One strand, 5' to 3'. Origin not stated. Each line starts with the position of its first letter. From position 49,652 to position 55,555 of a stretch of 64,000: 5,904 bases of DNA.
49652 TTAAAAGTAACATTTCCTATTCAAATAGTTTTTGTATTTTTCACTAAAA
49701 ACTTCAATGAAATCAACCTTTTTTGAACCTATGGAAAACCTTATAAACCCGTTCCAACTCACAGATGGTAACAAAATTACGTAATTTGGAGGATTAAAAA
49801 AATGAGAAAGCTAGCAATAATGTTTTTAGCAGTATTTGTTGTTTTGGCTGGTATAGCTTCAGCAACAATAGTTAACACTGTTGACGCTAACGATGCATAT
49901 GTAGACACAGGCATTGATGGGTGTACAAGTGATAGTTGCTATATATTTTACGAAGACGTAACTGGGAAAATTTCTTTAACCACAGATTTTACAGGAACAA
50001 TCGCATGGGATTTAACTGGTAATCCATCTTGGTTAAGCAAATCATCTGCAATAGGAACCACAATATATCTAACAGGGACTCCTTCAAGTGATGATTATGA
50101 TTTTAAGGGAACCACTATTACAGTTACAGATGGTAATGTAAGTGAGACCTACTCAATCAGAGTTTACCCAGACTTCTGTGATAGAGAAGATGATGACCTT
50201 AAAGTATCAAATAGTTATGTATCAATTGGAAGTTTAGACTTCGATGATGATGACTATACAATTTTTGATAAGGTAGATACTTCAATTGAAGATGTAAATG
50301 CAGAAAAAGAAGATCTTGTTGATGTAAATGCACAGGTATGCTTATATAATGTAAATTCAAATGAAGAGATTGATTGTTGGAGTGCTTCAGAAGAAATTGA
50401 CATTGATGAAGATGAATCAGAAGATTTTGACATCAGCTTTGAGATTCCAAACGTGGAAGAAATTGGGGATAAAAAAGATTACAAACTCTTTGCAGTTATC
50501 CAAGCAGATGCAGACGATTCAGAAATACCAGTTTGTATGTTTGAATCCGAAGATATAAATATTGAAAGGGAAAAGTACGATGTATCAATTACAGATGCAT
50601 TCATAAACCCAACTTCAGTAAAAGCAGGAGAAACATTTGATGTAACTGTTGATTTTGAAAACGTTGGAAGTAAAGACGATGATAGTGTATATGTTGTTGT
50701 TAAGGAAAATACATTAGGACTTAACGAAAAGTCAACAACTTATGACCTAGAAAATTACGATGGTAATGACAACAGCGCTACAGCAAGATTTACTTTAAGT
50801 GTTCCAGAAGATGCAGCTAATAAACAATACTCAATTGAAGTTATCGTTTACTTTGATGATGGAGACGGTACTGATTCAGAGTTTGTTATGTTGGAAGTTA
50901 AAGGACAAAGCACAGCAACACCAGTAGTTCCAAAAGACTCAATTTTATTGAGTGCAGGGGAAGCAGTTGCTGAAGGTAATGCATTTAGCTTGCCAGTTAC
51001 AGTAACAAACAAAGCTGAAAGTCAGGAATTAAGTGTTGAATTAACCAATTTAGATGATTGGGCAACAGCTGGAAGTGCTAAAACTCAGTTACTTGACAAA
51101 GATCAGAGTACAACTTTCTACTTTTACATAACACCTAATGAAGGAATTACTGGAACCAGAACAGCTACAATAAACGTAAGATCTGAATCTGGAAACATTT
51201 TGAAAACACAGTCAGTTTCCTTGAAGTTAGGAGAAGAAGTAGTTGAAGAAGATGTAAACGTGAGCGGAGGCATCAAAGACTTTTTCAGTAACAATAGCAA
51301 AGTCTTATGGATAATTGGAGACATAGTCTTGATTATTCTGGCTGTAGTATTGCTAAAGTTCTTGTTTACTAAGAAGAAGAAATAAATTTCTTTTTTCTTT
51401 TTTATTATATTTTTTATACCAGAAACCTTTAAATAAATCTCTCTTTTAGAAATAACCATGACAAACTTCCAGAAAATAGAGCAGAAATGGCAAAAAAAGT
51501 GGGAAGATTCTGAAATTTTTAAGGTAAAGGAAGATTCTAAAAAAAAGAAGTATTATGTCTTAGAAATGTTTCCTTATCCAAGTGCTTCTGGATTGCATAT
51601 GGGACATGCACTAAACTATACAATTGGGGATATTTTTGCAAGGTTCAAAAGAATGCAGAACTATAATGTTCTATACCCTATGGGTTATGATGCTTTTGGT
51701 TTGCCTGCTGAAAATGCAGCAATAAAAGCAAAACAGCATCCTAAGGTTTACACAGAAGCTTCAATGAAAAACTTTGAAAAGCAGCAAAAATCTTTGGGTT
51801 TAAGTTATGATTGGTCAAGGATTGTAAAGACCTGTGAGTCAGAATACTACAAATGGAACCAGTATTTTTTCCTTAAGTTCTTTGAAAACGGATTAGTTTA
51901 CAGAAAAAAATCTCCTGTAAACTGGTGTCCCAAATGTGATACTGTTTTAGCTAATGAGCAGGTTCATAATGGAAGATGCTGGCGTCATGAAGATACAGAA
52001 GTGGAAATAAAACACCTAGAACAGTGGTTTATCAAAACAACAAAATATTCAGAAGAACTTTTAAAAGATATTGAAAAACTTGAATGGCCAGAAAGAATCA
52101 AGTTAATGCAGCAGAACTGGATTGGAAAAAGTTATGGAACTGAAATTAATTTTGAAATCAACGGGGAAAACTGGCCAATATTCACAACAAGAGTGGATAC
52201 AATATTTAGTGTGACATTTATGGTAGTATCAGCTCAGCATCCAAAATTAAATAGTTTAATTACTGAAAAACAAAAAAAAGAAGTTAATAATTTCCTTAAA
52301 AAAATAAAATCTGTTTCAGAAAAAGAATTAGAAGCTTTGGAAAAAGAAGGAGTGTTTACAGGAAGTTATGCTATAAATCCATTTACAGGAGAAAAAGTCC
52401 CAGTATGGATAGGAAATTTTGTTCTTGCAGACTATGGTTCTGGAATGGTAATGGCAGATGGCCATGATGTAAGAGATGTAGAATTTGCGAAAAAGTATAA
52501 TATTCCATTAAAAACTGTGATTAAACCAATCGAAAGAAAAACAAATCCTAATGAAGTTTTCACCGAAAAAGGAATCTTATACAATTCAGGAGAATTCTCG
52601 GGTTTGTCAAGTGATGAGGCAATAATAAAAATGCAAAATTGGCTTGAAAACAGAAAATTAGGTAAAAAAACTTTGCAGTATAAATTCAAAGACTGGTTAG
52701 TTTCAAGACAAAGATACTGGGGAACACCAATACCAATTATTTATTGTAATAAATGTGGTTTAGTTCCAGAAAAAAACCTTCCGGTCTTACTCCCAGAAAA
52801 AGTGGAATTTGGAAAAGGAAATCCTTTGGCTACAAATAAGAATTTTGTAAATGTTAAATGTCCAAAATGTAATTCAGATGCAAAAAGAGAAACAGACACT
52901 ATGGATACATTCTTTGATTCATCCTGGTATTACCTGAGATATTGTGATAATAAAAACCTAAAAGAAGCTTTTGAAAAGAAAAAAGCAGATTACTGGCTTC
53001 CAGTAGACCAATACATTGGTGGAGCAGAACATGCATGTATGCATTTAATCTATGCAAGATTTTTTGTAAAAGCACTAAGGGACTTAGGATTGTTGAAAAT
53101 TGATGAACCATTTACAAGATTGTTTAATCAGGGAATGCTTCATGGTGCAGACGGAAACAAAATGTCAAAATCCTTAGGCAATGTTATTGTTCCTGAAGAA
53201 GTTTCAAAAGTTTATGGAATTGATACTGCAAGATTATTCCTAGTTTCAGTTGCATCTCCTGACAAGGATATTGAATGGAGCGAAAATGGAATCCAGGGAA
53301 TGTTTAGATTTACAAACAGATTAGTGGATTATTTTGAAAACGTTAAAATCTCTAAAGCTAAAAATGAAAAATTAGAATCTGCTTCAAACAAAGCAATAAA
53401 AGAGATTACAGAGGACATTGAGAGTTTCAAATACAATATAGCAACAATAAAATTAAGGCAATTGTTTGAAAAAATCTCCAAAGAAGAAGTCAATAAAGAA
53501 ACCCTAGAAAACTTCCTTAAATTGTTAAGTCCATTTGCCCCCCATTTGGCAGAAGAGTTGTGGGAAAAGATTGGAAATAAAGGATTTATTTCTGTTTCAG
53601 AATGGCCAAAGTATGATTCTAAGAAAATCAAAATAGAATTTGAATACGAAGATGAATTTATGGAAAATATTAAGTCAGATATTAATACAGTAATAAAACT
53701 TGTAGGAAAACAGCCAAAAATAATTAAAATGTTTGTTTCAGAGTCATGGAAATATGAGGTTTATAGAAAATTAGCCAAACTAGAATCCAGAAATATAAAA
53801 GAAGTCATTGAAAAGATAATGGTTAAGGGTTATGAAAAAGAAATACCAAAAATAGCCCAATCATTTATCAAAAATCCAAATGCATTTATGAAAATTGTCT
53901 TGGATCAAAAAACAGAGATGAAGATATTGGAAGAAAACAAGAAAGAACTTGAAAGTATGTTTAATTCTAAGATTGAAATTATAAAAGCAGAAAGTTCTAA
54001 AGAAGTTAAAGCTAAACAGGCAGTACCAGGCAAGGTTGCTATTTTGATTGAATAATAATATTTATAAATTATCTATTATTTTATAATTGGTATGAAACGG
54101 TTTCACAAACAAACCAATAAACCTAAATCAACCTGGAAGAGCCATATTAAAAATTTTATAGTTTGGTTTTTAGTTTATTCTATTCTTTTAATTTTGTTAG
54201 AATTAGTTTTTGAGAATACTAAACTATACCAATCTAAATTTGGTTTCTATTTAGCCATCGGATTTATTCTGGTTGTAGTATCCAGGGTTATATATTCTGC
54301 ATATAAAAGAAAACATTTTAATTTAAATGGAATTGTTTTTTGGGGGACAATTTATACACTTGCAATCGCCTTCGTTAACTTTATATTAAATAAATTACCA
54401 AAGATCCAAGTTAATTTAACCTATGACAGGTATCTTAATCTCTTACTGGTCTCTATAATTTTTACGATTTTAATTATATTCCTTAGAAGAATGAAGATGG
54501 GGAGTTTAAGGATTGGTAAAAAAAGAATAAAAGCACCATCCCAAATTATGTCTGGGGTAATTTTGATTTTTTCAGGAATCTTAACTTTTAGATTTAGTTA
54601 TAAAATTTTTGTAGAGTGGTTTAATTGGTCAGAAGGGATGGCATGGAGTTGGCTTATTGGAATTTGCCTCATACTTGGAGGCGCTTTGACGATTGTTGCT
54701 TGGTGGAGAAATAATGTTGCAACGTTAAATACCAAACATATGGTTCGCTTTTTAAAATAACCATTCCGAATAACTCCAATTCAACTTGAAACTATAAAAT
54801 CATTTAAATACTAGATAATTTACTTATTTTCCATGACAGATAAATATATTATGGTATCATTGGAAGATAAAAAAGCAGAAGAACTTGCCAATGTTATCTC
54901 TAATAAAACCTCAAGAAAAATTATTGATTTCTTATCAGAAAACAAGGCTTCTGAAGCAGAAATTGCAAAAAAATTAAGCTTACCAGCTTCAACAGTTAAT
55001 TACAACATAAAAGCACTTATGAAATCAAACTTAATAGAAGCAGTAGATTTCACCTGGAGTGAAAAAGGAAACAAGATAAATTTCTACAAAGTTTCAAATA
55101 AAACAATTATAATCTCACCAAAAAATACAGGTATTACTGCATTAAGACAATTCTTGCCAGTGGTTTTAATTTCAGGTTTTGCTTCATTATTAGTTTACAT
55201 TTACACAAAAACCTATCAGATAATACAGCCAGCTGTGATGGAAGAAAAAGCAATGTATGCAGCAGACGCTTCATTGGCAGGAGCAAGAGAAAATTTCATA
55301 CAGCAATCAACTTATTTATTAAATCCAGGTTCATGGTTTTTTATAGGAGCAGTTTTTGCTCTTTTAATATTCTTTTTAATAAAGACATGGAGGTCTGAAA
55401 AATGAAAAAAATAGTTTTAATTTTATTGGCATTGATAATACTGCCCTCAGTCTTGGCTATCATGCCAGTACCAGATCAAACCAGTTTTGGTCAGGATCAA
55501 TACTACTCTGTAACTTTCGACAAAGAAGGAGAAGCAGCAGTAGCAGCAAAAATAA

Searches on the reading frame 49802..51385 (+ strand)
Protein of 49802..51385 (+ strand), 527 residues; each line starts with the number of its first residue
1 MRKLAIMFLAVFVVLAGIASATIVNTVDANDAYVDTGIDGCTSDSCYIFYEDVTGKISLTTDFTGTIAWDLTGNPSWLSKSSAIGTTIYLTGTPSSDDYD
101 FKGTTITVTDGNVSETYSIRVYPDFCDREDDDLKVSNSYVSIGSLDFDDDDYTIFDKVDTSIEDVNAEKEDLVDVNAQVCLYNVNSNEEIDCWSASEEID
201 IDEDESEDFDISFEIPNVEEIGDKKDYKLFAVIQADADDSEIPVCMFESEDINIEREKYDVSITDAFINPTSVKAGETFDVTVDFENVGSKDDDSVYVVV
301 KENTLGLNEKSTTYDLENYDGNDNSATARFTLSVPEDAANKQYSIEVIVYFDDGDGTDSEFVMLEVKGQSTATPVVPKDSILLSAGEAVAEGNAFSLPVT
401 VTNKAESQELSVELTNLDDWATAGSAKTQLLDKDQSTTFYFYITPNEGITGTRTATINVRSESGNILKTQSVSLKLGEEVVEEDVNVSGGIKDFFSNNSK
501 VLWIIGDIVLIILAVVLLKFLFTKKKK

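Call 7: search_protein_families(library=ncbifam, proteins=[window:49802-51385:+], max_evalue=10)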
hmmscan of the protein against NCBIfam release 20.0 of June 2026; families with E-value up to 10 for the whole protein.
window:49802-51385:+ (527 aa): 3 families
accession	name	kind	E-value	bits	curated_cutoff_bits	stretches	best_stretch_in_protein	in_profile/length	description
NF033506.0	PACE-CTERM-PROT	exception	3.5e-42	144.9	110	1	66-516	150-619/627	putative S-layer protein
NF052324.1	PorU_rel_Nterm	equivalog_domain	0.01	14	450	1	259-347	773-863/879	putative type IX secretion system sortase PorU2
NF012200.0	choice_anch_D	domain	0.015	15.8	45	1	389-464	29-106/108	choice-of-anchor D domain-containing protein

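Call 8: search_protein_families(library=pfam, proteins=[window:49802-51385:+], max_evalue=0.1)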
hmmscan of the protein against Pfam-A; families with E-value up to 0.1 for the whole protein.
window:49802-51385:+ (527 aa): 7 families
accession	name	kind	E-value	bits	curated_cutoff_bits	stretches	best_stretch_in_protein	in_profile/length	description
PF23619.1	Ig_VWA7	-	0.00017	22.2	27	0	386-452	9-76/104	VWA7 Ig-like domain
PF13584.12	BatD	-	0.0011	20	24.1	0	268-301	3-30/92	BatD DUF11 like domain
PF19271.4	Nis1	-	0.0021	19.1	27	1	269-350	10-95/114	Nis1 family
PF07705.17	CARDB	-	0.0035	18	22.7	0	387-464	13-86/101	CARDB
PF10633.15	NPCBM_assoc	-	0.012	16.2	24.4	0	394-460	8-76/78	NPCBM-associated, NEW3 domain of alpha-galactosidase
PF11456.13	DUF3019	-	0.034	15.2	25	0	176-217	30-71/102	Protein of unknown function (DUF3019)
PF13004.13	BACON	-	0.049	14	25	1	418-465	9-51/61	Putative binding domain, N-terminal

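Call 16: find_homologous_proteins(query=window:49802-51385:+)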
Query window:49802-51385:+ (527 aa): 10 proteins with E <= 0.001 among 8000 candidates.
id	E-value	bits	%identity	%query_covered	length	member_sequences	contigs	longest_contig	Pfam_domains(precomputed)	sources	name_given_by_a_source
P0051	0.0e+0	1137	100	100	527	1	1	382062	-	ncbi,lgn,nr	ncbi:MAG: putative S-layer protein [Candidatus Nanoarchaeia archaeon]|nr:putative S-layer protein [C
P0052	1.5e-164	567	55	100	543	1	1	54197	PF07705.18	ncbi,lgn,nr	ncbi:MAG: putative S-layer protein [Candidatus Nanoarchaeia archaeon]|nr:putative S-layer protein [C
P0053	4.9e-125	436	46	100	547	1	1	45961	-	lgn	-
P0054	1.3e-121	425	43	100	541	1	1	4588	-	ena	-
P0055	2.9e-37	147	31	77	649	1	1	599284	PF07703.21,PF02752.28,PF07705.18,PF10633.16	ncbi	-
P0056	2.7e-36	144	31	83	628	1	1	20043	PF15418.13,PF07705.18,PF22544.3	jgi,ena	-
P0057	1.9e-34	138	30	87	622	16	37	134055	PF11614.15,PF15418.13,PF21868.4,PF07705.18,PF10633.16,PF13199.13,PF19077.7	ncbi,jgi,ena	-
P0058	2.1e-33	134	30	85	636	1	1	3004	PF11614.15,PF15418.13,PF21868.4,PF07703.21,PF06280.19,PF02752.28,PF07705.18,PF10633.16,PF19077.7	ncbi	-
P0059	1.0e-27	115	30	83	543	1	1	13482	PF07705.18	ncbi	-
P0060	1.2e-23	102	28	80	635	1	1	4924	PF22544.3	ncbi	-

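Call 63: search_protein_representatives(alignment_id=A4)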
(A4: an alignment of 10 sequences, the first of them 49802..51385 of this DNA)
Query: 10 sequences, 549 profile positions. Proteins with E-value up to 0.001 (for the whole library): 4205; up to 1e-10: 3038; up to 1e-30: 917. The best 150 are listed.
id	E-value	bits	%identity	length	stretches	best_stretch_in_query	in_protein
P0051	8.6e-182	622.1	-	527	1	1-549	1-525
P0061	1.8e-168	578.1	-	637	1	1-549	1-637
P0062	6.7e-165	566.3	-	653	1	1-549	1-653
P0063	5.1e-161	553.5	-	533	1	1-548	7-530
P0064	3.2e-145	501.4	-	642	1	1-548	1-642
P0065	1.4e-143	496.0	-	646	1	1-549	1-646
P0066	2.2e-138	478.8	-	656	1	2-547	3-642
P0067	6.4e-138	477.3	-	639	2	27-548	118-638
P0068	1.9e-136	472.4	-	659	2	43-549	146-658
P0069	2.4e-133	462.1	-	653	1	1-549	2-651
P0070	1.8e-130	452.7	-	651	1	1-548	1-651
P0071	2.1e-130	452.4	-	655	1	1-545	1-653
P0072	5.9e-124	431.2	-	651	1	3-548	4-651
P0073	1.3e-122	426.8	-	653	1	3-548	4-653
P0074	5.1e-121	421.5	-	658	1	2-549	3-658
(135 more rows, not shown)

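Call 72: find_encoding_contigs(protein=P0055, flank=6000, max_places=1)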
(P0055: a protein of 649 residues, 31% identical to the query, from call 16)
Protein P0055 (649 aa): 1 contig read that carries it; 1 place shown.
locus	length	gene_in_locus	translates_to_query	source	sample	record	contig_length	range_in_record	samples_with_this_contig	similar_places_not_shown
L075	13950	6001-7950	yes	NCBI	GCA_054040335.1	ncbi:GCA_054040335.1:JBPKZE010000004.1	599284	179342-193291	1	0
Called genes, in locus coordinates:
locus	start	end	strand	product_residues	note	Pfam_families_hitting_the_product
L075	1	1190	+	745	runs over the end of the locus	PF00403:HMA, PF00122:E1-E2_ATPase, PF00702:Hydrolase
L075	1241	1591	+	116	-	PF00520:Ion_trans (weak), PF07885:Ion_trans_2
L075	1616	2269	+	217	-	PF01351:RNase_HII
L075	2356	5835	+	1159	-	PF02463:SMC_N, PF13175:AAA_15, PF13304:AAA_21 (faint), PF13476:AAA_23, PF28367:CEP128 (weak), PF06470:SMC_hinge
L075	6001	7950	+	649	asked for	PF02752:Arrestin_C (faint), PF07705:CARDB (faint), PF10633:NPCBM_assoc (faint), PF07703:A2M_BRD (weak)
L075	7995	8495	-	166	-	PF02676:TYW3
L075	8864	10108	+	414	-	PF00932:LTD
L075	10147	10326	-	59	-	-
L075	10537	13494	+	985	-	PF00133:tRNA-synt_1, PF01921:tRNA-synt_1f (faint), PF09334:tRNA-synt_1g, PF01406:tRNA-synt_1e (weak), PF08264:Anticodon_1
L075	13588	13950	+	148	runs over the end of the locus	-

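Call 73: find_encoding_contigs(protein=P0057, flank=6000, max_places=1)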
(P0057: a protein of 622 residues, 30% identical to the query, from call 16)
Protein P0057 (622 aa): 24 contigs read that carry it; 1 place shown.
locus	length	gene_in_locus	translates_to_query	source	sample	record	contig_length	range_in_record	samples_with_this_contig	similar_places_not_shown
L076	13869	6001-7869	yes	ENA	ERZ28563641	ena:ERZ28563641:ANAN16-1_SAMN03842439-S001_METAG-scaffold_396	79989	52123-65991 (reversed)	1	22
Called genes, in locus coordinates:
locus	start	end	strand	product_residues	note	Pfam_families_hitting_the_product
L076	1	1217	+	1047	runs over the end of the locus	PF08471:Ribonuc_red_2_N, PF02867:Ribonuc_red_lgC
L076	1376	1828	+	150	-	PF03412:Peptidase_C39, PF11814:DUF3335 (faint), PF13529:Peptidase_C39_2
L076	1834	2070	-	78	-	-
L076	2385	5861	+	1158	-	PF02463:SMC_N, PF13175:AAA_15, PF13304:AAA_21 (faint), PF13476:AAA_23, PF06470:SMC_hinge, PF02463:SMC_N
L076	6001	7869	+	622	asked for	PF07705:CARDB (faint), PF13199:Glyco_hydro_66 (faint), PF19077:Big_13 (faint), PF10633:NPCBM_assoc (faint), PF11614:FixG_C (faint), PF21868:GbpA_D3 (faint), PF15418:DUF4625 (faint)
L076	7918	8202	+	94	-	-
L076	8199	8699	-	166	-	PF02676:TYW3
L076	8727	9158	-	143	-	-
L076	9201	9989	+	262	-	-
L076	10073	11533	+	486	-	-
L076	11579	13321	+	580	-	PF02511:Thy1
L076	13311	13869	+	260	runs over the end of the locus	PF02223:Thymidylate_kin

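Call 74: find_encoding_contigs(protein=P0052, flank=6000, max_places=1)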
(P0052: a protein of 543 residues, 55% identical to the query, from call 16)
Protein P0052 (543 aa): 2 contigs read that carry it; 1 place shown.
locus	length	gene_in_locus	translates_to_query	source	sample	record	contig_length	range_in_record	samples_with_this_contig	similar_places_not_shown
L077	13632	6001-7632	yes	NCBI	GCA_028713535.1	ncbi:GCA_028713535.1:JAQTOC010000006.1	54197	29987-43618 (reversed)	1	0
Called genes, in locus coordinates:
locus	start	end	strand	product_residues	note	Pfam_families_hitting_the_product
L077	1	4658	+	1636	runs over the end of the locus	PF11617:Cu-binding_MopE, PF02412:TSP_3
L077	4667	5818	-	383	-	PF07690:MFS_1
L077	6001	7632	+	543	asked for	PF07705:CARDB (faint)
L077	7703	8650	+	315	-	PF26233:NicX, PF02073:Peptidase_M29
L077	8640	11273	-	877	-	PF01326:PPDK_N, PF00391:PEP-utilizers, PF02896:PEP-utilizers_C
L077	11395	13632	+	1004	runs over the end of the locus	PF00133:tRNA-synt_1, PF09334:tRNA-synt_1g, PF13603:tRNA-synt_1_2, PF00133:tRNA-synt_1, PF08264:Anticodon_1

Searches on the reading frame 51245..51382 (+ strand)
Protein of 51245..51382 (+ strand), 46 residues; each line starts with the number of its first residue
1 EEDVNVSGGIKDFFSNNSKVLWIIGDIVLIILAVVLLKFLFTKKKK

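Call 41: find_homologous_proteins(query=A3, max_evalue=10)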
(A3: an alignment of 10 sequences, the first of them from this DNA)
Query A3 (10 sequences): 222 candidates shared short words with the query, none scored E <= 10.

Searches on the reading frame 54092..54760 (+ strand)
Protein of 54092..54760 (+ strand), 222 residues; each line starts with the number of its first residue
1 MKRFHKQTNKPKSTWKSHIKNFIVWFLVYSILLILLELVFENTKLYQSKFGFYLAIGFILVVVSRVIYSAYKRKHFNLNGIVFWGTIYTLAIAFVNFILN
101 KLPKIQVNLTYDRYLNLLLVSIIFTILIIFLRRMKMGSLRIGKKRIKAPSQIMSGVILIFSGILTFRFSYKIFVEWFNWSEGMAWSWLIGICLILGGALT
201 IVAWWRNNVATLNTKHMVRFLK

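Call 7: search_protein_families(library=ncbifam, proteins=[window:54092-54760:+], max_evalue=10)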
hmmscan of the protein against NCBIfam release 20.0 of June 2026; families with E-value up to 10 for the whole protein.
window:54092-54760:+ (222 aa): 7 families
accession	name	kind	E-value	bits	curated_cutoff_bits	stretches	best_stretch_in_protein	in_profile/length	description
TIGR03025.1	EPS_sugtrans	subfamily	0.00064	19.1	295.55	2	92-209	7-119/445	exopolysaccharide biosynthesis polyprenyl glycosylphosphotransferase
TIGR01592.1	holin_SPP1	equivalog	0.018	15.3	47.3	1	193-217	45-69/78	phage holin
NF002796.0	PRK02935.1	equivalog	0.029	14.2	108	1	17-69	10-59/118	hypothetical protein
NF058583.1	LAXTG_small_WW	exception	0.29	10.8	65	1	50-74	25-49/54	LAXTG motif-containing small protein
TIGR04086.1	TIGR04086_membr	hypoth_equivalog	2.2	8.5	30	1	19-107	4-92/115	TIGR04086 family membrane protein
NF043039.1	HgcAB_like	equivalog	2.2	7.8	285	1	9-129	146-269/350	HgcAB-like fusion protein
NF058670.1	sorting_LPXTATN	domain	7.8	6.9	32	1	53-74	11-32/32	LPxTATN C-terminal sorting signal domain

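Call 8: search_protein_families(library=pfam, proteins=[window:54092-54760:+], max_evalue=0.1)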
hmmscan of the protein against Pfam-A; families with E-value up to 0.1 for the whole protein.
window:54092-54760:+ (222 aa): 2 families
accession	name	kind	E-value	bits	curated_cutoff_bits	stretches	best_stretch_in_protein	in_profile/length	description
PF04688.18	Holin_SPP1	-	0.012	16.2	27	1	186-221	36-71/74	SPP1 phage holin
PF24961.1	NfeD_membrane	-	0.027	15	26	1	24-95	52-116/119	NfeD integral membrane domain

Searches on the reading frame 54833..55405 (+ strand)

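Call 7: search_protein_families(library=ncbifam, proteins=[window:54833-55405:+], max_evalue=10)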
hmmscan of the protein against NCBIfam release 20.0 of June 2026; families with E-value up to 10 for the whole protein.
window:54833-55405:+ (190 aa): 15 families
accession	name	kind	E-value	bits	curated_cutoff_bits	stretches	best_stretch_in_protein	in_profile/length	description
NF033789.1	repress_SdpR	subfamily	2.1e-05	24.3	100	1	21-70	4-53/79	autorepressor SdpR family transcription factor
NF038251.1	AdcR_fam_Zn_TF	equivalog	2.4e-05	24.6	175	1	24-94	35-102/143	zinc-dependent MarR family transcriptional regulator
NF053606.1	Sta1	subfamily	3.5e-05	23.8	80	1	32-92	28-88/100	Sta1 family transcriptional regulator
NF033788.1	HTH_metalloreg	subfamily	6.9e-05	22.6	55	1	17-70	3-57/77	metalloregulator ArsR/SmtB family transcription factor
NF053755.1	MsvR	equivalog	0.0003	20.6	220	1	17-70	5-58/236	transcriptional factor MsvR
TIGR04176.1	MarR_EPS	equivalog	0.00035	20.6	88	1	25-80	4-60/105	MarR family EPS-associated transcriptional regulator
NF040939.2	trans_reg_lrs14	equivalog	0.00055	19.9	90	1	30-93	26-91/103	Lrs14 family HTH-type transcriptional regulator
NF053758.1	ChrTpTrnRegChrS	equivalog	0.0011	18.8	250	1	16-74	5-62/158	chromate efflux transcriptional regulator ChrS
NF040820.1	trans_reg_LrpA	equivalog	0.0034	17.3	250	2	28-88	7-66/141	HTH-type transcriptional regulator LrpA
NF053756.1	MreA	equivalog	0.012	15.4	100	1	15-89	7-82/110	MreA family transcriptional regulator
NF040947.1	trans_reg_LysM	equivalog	0.023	14.5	180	1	25-81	3-60/136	HTH-type transcriptional regulator LysM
TIGR04548.1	DnaD_Mollicutes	hypoth_equivalog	0.026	14.5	100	1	42-99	49-99/178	DnaD family protein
NF045707.1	Dbac_1936_reg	equivalog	0.033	14.2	115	1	15-93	7-79/99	ArsR/SmtB-type metalloregulator TsoR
TIGR02985.1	Sig70_bacteroi1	subfamily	0.052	13.8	126.4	1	26-61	118-153/162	RNA polymerase sigma-70 factor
NF008384.0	PRK11179.1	equivalog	0.054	13.3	227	1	25-78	9-63/153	transcriptional regulator AsnC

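Call 8: search_protein_families(library=pfam, proteins=[window:54833-55405:+], max_evalue=0.1)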
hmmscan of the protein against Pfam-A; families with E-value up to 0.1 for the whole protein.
window:54833-55405:+ (190 aa): 16 families
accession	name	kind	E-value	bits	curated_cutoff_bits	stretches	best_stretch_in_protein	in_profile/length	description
PF13412.12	HTH_24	-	8.9e-08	32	21.9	1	24-69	2-48/48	Winged helix-turn-helix DNA-binding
PF12840.13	HTH_20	-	2.4e-07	31.1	27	1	23-69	2-49/51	Helix-turn-helix domain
PF01022.26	HTH_5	-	2.5e-05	24.5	22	1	25-69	2-46/47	Bacterial regulatory protein, arsR family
PF24267.1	HVO_1552_C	-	0.00063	20.3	27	1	102-187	13-97/98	HVO_1552, C-terminal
PF21476.4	PF0610-like_N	-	0.0022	18.6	33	1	28-65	4-41/50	PF0610-like, N-terminal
PF12802.13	MarR_2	-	0.0026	18.3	27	1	30-70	10-52/61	MarR family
PF13463.12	HTH_27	-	0.0035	18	22.2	1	35-89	13-66/68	Winged helix DNA-binding domain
PF01978.25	TrmB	-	0.0045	17.3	25.6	1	34-71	18-55/68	Sugar-specific transcriptional regulator TrmB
PF01047.28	MarR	-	0.014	15.7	24.6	1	39-69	18-48/59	MarR family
PF05331.17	DUF742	-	0.018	15.4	27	1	23-70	41-87/114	Protein of unknown function (DUF742)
PF14394.12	DUF4423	-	0.022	15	30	1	36-78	34-77/165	Domain of unknown function (DUF4423)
PF09756.15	DDRGK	-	0.03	14.4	27.8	1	8-71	82-146/188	DDRGK domain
PF13404.12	HTH_AsnC-type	-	0.038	14.3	27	1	26-62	4-41/42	AsnC-type helix-turn-helix domain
PF04218.19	CENP-B_N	-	0.042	13.9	21.2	1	30-56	15-40/53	CENP-B N-terminal DNA-binding domain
PF08281.18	Sigma70_r4_2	-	0.047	13.8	25.7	0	40-60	28-48/54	Sigma-70, region 4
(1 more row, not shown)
